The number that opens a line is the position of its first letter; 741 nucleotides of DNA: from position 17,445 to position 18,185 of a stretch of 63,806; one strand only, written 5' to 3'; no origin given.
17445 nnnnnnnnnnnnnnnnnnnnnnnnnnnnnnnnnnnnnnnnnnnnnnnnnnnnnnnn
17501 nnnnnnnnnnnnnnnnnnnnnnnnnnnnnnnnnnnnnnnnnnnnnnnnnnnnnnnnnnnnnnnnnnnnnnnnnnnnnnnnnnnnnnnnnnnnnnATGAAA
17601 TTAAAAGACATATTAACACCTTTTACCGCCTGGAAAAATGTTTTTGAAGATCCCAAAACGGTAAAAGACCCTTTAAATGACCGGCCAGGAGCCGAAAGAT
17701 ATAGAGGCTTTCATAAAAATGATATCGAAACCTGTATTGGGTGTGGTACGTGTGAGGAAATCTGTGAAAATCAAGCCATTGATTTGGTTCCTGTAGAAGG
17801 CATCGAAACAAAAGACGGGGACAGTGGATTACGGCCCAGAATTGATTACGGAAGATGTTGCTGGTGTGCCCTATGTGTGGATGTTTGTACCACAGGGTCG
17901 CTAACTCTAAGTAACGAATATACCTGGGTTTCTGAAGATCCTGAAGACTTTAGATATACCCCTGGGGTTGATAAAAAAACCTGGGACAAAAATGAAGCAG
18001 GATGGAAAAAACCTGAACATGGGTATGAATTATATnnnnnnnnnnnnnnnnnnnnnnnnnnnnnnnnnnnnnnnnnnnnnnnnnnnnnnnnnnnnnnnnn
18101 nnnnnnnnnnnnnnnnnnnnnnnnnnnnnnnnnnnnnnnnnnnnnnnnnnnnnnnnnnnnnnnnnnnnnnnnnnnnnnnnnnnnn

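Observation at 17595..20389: NuoI-ferredoxin::GltD/NfnB-like fusion plus DHOD-like protein lacking its catalytic Cys: possible bifurcating or NAD(P)H-entry module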

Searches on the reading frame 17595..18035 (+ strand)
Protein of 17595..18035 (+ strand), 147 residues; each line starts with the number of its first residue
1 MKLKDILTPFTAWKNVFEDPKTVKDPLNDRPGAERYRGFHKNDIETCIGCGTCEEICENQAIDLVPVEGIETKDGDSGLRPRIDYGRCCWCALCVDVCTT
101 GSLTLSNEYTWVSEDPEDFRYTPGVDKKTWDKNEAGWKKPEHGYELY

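Call 40: search_solved_structures(query=window:17595-18035:+, max_evalue=0.001, show_alignments=2)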
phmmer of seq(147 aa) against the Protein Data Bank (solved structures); distinct sequences matched with E-value up to 0.001: 54.
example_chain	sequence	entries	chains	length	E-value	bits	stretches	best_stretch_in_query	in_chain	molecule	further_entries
6u8y_N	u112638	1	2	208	9.6e-22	81.1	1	5-110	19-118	NADH dehydrogenase subunit I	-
8e9g_I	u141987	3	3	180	1.5e-11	47.9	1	5-127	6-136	NADH-quinone oxidoreductase subunit I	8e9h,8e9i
8b9z_I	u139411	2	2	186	2.6e-11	47.1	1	13-123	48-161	NADH dehydrogenase (ubiquinone) 23 kDa subunit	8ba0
8esw_S8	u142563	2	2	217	4e-11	46.5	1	13-123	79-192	NADH dehydrogenase (ubiquinone) 23 kDa subunit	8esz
5t5i_F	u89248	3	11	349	8.4e-11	45.5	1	30-114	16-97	Tungsten formylmethanofuran dehydrogenase subunit fwdF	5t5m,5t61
7ar7_I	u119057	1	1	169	3.3e-10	43.5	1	15-122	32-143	NADH dehydrogenase [ubiquinone] iron-sulfur protein 8-A, mitochondrial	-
6hum_I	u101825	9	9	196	3.7e-10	43.4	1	18-122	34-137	NAD(P)H-quinone oxidoreductase subunit I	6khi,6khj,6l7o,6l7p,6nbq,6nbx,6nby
7wfg_I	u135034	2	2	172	4.1e-10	43.2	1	20-122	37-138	NAD(P)H-quinone oxidoreductase subunit I, chloroplastic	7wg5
7bkb_K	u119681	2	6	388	4.3e-10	43.2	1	43-106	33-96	Formylmethanofuran dehydrogenase, subunit F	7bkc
5xtb_B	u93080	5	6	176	6.5e-10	42.6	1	16-125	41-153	NADH dehydrogenase [ubiquinone] iron-sulfur protein 8, mitochondrial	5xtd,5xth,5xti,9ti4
7a23_D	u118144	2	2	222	7e-10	42.5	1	16-122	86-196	TYKY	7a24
6x89_S8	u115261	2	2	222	7e-10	42.5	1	14-122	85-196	NADH dehydrogenase [ubiquinone] iron-sulfur protein 8, mitochondrial | NDUS8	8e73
7aqr_I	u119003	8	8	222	7.1e-10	42.5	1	16-122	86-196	NADH dehydrogenase [ubiquinone] iron-sulfur protein 8-A, mitochondrial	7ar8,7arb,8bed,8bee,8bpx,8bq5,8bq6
6cfw_N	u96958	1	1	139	8.6e-10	42.2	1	11-120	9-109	NADH-plastoquinone oxidoreductase subunit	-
5lc5_I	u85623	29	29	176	8.7e-10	42.2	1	16-125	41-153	NADH dehydrogenase [ubiquinone] iron-sulfur protein 8, mitochondrial | Mitochondrial complex I, TYKY subunit | NADH:ubiquinone oxidoreductase core subunit S8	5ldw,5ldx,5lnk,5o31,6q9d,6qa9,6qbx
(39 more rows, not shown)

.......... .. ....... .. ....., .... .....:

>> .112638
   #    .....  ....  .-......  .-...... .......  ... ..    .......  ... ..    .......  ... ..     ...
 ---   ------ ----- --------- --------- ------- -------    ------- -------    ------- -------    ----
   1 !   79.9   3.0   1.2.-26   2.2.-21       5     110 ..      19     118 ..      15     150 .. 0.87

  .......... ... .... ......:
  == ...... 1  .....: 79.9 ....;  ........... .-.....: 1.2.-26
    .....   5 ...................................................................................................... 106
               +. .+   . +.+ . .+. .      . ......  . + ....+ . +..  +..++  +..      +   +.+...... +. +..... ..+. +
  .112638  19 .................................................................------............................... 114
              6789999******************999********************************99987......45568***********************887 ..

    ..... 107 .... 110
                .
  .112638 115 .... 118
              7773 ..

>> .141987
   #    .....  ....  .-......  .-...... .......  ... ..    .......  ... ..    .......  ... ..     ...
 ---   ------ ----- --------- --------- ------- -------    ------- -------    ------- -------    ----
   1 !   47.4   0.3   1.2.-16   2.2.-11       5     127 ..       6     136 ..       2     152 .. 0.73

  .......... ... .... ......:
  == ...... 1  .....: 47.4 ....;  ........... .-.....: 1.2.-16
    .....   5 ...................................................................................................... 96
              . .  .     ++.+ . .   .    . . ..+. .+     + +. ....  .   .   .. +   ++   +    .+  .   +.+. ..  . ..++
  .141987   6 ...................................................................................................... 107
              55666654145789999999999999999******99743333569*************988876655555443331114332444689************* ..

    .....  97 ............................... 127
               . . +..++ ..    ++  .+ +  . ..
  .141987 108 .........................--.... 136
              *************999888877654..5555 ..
